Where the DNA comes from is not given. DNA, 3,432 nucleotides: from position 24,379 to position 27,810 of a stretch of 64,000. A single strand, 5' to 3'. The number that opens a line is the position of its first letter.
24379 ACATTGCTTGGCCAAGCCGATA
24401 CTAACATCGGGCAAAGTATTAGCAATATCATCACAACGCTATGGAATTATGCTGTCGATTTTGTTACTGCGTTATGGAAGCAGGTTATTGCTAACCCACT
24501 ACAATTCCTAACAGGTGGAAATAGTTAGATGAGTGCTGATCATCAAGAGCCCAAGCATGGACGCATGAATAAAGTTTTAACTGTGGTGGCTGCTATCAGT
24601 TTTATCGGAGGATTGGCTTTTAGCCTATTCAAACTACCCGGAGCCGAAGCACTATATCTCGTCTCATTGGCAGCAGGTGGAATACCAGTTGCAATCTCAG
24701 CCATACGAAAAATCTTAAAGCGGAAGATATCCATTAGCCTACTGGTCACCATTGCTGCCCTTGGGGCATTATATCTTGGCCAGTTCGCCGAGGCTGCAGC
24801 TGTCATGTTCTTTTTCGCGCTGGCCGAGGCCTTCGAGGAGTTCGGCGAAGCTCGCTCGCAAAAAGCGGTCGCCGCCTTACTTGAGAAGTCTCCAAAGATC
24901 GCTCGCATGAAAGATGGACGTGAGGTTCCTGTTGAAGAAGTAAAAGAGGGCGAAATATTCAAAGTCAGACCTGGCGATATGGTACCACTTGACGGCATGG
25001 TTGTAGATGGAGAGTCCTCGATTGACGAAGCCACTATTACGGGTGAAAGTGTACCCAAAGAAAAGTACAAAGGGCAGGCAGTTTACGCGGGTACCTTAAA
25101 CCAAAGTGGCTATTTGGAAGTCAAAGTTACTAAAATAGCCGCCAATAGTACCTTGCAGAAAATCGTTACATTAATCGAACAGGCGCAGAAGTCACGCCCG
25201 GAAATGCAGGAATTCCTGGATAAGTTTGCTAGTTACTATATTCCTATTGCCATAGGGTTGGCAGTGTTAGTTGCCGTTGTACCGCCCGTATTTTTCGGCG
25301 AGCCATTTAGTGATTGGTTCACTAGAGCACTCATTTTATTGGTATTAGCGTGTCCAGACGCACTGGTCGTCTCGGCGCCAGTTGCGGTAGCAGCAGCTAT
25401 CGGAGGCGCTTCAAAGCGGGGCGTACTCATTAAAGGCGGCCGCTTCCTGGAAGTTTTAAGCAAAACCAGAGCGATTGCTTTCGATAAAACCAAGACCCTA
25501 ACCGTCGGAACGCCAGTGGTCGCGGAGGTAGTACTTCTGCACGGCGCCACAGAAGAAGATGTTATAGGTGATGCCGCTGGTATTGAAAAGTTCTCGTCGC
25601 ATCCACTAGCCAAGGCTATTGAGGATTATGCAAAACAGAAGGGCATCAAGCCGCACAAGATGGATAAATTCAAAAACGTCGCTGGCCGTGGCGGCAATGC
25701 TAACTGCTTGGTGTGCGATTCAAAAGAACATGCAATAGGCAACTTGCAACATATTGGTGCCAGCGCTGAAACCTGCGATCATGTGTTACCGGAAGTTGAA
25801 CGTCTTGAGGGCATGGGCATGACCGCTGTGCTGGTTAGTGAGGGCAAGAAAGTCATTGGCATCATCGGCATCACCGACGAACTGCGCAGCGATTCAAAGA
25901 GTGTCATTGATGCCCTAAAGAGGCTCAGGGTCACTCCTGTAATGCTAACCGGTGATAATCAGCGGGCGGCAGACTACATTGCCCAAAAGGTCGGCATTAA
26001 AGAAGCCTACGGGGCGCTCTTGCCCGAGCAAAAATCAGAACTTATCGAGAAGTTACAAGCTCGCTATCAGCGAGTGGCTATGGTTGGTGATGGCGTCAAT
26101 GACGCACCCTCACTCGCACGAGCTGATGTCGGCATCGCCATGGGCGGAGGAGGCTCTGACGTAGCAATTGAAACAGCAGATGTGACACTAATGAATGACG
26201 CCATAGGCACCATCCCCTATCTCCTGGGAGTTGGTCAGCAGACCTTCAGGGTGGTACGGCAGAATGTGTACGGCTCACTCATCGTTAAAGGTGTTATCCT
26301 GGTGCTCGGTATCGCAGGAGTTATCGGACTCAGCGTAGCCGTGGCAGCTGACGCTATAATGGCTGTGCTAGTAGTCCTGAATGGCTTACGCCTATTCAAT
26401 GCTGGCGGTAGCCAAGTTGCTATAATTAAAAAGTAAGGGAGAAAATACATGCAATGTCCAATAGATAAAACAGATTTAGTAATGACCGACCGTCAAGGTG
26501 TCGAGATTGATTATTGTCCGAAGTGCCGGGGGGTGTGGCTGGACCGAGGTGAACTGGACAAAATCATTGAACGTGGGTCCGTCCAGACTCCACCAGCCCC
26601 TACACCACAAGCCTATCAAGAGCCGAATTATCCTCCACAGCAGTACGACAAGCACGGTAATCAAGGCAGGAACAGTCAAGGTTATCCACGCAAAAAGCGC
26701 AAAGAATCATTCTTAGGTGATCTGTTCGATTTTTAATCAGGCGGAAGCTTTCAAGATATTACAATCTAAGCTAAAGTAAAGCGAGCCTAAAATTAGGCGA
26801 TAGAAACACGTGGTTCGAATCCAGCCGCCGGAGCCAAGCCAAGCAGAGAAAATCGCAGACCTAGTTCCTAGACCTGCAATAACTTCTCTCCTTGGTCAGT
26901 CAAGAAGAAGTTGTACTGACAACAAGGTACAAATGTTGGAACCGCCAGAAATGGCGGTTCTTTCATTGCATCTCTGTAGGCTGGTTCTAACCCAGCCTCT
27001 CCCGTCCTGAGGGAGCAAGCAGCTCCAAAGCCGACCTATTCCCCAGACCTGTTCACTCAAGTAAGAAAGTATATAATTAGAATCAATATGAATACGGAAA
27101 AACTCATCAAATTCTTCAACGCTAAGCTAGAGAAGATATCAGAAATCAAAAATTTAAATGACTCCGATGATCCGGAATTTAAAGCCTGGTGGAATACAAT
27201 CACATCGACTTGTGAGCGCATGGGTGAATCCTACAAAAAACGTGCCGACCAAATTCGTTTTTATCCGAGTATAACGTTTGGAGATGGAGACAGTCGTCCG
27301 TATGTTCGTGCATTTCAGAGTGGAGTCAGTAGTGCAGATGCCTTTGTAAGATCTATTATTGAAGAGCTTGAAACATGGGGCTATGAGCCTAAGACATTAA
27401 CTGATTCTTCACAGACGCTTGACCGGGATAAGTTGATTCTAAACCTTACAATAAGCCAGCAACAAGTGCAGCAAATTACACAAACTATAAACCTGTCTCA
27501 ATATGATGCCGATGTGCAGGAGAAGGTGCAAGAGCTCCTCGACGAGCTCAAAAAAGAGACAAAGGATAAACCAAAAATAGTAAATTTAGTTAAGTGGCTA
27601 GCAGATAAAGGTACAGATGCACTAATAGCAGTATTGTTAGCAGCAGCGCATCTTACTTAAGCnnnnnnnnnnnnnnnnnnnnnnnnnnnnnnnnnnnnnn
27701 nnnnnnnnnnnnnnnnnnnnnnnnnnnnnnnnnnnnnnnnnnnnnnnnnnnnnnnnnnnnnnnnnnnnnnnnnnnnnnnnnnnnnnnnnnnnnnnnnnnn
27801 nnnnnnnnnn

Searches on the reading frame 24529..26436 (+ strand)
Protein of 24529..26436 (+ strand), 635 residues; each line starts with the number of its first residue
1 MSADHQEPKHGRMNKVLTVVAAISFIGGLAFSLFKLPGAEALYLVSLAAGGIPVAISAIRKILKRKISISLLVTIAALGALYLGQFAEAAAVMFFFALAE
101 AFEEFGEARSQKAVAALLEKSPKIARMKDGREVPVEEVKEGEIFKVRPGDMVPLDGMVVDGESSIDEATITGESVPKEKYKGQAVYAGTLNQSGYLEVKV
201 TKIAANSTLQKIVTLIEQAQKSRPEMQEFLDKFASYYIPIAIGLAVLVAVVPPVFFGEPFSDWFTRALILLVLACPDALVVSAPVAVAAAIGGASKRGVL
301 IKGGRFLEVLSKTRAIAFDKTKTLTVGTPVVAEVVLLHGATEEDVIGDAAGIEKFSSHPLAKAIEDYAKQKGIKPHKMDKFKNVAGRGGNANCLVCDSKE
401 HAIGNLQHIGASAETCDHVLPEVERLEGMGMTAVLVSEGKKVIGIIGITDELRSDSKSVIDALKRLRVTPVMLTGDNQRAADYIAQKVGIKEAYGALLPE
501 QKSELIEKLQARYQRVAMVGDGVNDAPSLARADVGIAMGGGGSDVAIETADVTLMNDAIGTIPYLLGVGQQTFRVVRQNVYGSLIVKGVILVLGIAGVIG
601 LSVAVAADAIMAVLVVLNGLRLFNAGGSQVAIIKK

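Call 10: search_protein_families(library=pfam, proteins=[window:24529-26436:+], max_evalue=0.01)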
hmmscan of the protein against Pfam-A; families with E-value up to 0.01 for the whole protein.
window:24529-26436:+ (635 aa): 3 families
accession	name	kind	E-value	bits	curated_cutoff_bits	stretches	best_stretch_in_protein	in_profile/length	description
PF00122.25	E1-E2_ATPase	-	4.6e-50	170.1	28.1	1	127-297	10-181/181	E1-E2 ATPase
PF00702.32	Hydrolase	-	3.1e-32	112.9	26.4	1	314-533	2-191/191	haloacid dehalogenase-like hydrolase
PF08282.18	Hydrolase_3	-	0.00021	21.6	20.9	1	504-558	194-248/255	haloacid dehalogenase-like hydrolase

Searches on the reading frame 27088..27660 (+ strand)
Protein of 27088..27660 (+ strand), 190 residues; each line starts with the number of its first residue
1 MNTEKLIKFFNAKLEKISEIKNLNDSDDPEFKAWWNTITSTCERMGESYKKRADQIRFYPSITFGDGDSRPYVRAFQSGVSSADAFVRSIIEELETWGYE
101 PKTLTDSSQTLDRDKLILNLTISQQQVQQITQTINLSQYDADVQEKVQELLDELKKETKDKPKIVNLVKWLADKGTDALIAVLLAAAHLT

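Call 10: search_protein_families(library=pfam, proteins=[window:27088-27660:+], max_evalue=0.01)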
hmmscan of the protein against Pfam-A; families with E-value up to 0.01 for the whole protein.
window:27088-27660:+ (190 aa): 0 families

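Call 62: search_protein_families(library=phrogs, proteins=[window:27088-27660:+], max_evalue=0.01)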
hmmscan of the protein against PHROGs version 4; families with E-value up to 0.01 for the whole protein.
window:27088-27660:+ (190 aa): 2 families
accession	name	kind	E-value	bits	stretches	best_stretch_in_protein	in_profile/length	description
phrog_29450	-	unknown function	4.8e-07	30.3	1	1-151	1-159/264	-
phrog_7488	-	unknown function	0.0081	17.4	0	88-184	52-140/144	-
